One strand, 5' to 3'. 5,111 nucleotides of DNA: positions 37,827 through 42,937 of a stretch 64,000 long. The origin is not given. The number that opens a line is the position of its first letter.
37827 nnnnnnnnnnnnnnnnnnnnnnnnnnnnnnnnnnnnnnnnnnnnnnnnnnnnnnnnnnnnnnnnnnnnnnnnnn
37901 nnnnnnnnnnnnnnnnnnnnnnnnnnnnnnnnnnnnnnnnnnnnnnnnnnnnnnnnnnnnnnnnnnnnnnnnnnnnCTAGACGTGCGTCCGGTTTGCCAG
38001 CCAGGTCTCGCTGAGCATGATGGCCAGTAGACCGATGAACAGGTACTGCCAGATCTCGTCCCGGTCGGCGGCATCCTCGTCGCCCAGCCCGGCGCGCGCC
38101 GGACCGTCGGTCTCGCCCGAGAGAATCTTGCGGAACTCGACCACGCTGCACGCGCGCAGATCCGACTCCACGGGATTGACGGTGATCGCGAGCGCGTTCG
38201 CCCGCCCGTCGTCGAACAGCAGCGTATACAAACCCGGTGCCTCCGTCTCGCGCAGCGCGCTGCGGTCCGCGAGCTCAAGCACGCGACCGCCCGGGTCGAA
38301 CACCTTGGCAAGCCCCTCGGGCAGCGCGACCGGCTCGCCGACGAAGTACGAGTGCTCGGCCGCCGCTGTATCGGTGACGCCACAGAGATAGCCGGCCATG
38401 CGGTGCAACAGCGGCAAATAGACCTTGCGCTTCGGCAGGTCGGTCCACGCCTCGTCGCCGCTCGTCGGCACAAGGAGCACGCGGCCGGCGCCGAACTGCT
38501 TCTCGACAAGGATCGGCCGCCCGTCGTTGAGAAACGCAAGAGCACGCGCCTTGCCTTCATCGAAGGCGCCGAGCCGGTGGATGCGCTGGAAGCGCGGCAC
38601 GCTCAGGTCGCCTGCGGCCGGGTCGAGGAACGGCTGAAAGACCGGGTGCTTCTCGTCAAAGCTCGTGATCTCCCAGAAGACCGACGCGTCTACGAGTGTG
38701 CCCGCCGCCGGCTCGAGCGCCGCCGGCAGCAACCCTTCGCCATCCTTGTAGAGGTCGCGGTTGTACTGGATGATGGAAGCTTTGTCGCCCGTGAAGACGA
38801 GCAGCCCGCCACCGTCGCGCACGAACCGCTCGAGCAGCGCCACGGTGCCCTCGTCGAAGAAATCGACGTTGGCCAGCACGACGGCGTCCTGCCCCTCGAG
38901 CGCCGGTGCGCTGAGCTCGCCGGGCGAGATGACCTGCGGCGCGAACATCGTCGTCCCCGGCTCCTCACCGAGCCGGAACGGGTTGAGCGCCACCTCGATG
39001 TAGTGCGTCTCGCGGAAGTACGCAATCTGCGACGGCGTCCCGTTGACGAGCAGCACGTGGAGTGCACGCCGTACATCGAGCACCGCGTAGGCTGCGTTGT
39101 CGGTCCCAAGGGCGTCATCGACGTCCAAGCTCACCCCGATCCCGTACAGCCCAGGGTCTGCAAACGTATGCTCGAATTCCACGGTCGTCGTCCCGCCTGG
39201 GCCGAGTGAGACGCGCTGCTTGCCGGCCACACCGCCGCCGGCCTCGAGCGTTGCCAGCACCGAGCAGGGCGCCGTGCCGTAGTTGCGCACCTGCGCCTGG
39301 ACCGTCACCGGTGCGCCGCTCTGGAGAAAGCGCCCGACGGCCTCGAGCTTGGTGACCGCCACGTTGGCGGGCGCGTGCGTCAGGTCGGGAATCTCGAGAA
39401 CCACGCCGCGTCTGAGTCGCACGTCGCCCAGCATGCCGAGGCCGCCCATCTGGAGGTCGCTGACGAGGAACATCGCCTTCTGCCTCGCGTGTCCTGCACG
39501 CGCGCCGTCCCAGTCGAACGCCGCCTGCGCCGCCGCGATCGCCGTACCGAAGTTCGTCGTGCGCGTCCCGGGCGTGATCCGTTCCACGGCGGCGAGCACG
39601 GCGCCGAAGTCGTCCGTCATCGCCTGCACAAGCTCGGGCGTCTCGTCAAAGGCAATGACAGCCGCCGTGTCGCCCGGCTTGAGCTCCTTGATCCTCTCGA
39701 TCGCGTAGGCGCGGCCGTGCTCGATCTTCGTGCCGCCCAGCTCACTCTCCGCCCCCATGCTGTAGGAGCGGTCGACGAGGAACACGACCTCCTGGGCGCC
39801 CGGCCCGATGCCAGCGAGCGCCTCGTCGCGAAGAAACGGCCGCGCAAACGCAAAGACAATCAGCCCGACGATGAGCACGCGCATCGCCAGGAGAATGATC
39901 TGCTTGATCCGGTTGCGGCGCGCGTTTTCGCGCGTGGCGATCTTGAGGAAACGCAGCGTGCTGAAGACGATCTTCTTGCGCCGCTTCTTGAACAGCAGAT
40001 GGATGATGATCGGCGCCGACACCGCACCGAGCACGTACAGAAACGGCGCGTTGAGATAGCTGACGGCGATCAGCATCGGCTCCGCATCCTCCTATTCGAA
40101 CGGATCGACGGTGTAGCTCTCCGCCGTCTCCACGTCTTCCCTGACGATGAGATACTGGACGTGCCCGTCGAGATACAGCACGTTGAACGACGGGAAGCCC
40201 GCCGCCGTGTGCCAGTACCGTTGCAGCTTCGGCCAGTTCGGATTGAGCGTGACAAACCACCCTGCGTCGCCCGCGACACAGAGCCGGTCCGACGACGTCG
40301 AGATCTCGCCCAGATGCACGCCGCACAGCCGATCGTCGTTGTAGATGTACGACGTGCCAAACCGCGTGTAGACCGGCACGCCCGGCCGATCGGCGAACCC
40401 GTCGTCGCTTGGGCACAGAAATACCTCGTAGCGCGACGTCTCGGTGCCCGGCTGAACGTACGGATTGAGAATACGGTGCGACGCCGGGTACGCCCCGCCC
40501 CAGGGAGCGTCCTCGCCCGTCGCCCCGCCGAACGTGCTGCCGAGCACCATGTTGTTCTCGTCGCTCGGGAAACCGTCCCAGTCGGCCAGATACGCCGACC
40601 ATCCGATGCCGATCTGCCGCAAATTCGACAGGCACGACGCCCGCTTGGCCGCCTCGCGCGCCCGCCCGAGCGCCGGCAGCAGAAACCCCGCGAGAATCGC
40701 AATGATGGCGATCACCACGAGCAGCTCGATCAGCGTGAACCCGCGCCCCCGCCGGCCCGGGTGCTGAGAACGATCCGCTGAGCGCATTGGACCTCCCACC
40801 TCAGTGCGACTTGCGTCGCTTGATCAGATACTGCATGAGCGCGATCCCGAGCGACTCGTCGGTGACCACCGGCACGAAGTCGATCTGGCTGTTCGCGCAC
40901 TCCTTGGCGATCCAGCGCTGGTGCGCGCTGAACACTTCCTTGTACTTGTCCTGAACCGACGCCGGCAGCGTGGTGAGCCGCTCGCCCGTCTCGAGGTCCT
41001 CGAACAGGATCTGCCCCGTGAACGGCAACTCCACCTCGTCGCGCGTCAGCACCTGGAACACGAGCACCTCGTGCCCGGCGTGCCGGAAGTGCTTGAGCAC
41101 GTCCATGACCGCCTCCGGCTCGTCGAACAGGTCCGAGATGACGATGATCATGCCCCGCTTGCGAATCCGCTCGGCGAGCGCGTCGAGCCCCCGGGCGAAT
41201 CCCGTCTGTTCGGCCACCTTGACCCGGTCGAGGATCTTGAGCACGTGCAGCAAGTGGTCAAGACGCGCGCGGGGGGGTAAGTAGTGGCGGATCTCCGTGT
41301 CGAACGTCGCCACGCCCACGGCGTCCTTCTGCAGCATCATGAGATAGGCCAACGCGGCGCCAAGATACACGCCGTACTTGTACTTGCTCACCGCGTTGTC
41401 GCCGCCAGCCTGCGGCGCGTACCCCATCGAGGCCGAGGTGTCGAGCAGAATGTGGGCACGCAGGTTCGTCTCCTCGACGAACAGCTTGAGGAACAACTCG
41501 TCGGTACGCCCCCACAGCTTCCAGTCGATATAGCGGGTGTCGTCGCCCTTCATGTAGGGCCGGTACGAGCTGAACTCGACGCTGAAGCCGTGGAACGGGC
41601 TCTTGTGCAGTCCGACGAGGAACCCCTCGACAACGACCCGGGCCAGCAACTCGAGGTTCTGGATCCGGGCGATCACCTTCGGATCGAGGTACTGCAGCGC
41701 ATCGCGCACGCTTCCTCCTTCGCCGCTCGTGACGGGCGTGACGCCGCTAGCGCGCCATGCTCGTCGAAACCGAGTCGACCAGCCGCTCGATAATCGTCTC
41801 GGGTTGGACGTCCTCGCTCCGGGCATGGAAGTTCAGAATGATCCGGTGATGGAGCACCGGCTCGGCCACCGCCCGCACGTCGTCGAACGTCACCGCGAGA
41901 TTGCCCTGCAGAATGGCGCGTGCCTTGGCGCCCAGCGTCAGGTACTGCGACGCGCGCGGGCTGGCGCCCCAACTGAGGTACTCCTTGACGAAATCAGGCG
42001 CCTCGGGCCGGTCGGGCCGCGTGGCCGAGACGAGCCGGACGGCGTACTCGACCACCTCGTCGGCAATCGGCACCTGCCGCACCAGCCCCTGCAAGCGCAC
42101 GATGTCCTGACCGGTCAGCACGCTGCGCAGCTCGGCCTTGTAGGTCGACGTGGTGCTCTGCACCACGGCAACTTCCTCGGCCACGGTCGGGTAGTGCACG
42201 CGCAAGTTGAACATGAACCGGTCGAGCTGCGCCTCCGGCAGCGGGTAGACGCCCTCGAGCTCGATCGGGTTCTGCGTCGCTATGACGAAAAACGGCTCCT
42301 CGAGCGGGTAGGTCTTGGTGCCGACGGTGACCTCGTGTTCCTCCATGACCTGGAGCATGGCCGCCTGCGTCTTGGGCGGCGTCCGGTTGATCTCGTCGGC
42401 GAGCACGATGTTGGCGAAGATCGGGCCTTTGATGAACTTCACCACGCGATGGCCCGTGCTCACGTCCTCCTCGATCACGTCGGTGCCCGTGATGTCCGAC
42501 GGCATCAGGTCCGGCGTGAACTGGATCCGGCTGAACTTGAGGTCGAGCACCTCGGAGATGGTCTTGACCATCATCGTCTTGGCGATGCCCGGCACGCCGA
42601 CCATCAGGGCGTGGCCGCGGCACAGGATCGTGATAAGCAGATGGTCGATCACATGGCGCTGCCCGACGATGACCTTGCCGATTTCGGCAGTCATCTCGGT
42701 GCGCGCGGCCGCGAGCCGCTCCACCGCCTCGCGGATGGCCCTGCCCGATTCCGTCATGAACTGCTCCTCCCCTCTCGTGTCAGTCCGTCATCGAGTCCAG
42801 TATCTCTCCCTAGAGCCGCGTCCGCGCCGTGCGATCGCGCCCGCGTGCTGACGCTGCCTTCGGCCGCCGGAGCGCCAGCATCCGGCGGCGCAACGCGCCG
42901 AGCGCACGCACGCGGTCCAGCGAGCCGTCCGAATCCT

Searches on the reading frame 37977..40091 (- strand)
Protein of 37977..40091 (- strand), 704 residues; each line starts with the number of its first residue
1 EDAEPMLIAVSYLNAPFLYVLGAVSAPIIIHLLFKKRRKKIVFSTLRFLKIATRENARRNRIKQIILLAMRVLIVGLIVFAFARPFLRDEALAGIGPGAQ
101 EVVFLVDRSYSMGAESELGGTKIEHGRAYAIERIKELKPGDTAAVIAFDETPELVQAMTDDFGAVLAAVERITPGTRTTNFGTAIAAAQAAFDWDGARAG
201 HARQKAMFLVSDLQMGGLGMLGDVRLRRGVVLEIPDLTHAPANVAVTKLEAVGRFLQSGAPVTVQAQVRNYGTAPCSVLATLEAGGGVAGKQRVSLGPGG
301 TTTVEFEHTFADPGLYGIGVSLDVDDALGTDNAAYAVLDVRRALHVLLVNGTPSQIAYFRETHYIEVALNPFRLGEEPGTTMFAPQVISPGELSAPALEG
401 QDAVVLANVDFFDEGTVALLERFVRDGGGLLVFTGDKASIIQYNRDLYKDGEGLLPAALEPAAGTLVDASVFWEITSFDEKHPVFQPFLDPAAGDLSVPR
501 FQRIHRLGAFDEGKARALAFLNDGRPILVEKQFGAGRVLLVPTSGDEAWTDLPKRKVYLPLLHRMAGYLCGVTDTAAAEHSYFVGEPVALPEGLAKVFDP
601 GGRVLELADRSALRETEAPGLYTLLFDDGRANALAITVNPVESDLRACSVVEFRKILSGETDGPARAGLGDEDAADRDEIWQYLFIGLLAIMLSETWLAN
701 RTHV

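Call 17: search_protein_families(library=pfam, proteins=[window:37977-40091:-], max_evalue=0.001)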
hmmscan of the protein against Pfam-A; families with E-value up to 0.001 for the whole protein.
window:37977-40091:- (704 aa): 5 families
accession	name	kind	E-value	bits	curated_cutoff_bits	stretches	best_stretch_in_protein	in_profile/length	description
PF07584.16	BatA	-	1.8e-17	64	25.9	1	11-85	3-77/77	Aerotolerance regulator N-terminal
PF13519.12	VWA_2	-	8.9e-15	55.7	27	1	102-212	1-105/107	von Willebrand factor type A domain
PF00092.34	VWA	-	7e-06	26.8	23.8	1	102-211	2-112/174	von Willebrand factor type A domain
PF24157.1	DUF7408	-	0.00016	22.1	27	0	400-443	37-81/174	Domain of unknown function (DUF7408)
PF07705.17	CARDB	-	0.00021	21.9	22.7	1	258-326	17-87/101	CARDB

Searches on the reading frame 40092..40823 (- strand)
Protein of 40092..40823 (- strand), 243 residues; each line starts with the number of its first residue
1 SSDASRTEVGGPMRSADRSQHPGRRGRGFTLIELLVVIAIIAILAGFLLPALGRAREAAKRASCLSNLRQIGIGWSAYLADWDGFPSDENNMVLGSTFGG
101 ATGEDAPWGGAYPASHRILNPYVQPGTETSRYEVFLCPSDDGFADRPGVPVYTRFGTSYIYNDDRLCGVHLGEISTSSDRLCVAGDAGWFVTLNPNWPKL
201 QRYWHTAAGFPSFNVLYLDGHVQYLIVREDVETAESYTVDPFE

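Call 17: search_protein_families(library=pfam, proteins=[window:40092-40823:-], max_evalue=0.001)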
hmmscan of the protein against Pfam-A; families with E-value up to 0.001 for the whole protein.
window:40092-40823:- (243 aa): 2 families
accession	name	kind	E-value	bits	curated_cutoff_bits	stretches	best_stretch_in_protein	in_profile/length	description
PF07596.16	SBP_bac_10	-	3.1e-09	37.7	23.3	1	54-91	2-39/268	Protein of unknown function (DUF1559)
PF07963.17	N_methyl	-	1e-08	34.8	21.2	1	24-48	2-26/27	Prokaryotic N-terminal methylation motif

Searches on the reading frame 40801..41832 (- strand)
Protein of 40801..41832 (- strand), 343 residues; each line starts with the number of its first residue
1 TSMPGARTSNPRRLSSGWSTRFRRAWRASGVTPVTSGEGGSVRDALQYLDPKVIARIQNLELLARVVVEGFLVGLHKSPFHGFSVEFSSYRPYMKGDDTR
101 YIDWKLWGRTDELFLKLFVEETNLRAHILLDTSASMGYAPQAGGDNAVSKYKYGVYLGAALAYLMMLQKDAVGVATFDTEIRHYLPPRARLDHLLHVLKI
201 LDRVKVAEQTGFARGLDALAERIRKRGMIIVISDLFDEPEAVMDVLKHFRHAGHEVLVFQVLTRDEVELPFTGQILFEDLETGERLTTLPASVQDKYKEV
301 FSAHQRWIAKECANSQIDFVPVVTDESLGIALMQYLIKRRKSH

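Call 17: search_protein_families(library=pfam, proteins=[window:40801-41832:-], max_evalue=0.001)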
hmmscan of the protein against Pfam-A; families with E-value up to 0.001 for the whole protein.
window:40801-41832:- (343 aa): 2 families
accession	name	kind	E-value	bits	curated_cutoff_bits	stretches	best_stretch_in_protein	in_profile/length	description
PF01882.25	DUF58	-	2.4e-44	151.5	23.4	1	89-305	1-214/216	Protein of unknown function DUF58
PF13519.12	VWA_2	-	7.1e-07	30.3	27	1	128-234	3-105/107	von Willebrand factor type A domain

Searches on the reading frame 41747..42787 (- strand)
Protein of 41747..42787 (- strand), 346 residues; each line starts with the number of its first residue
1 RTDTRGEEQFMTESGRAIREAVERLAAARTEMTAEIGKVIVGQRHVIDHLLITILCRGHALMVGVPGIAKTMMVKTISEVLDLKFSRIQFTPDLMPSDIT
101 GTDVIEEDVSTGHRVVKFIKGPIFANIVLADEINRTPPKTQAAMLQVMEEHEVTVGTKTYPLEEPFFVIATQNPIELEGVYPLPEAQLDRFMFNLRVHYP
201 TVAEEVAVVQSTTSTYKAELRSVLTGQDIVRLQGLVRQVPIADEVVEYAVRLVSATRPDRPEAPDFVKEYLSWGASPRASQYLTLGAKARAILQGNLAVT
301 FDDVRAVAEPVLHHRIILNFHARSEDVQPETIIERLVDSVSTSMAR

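Call 17: search_protein_families(library=pfam, proteins=[window:41747-42787:-], max_evalue=0.001)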
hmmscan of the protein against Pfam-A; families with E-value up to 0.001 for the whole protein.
window:41747-42787:- (346 aa): 6 families
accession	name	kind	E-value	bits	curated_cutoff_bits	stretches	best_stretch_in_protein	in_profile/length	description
PF07726.17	AAA_3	-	1.6e-60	203.2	27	1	59-193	1-131/131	ATPase family associated with various cellular activities (AAA)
PF17863.7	AAA_lid_2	-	1.4e-18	66.8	22.7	1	267-335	5-73/74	AAA lid domain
PF07728.20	AAA_5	-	8.7e-14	52.1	22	1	60-191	2-139/139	AAA domain (dynein-related subfamily)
PF20030.5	bpMoxR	-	6.3e-11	42.2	27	1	32-201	6-170/205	MoxR domain in the MoxR-vWA-beta-propeller ternary systems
PF00004.35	AAA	-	1.7e-05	25.7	21.2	1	61-175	2-111/131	ATPase family associated with various cellular activities (AAA)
PF01078.27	Mg_chelatase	-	0.0005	20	20.3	0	40-81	5-46/207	Magnesium chelatase, subunit ChlI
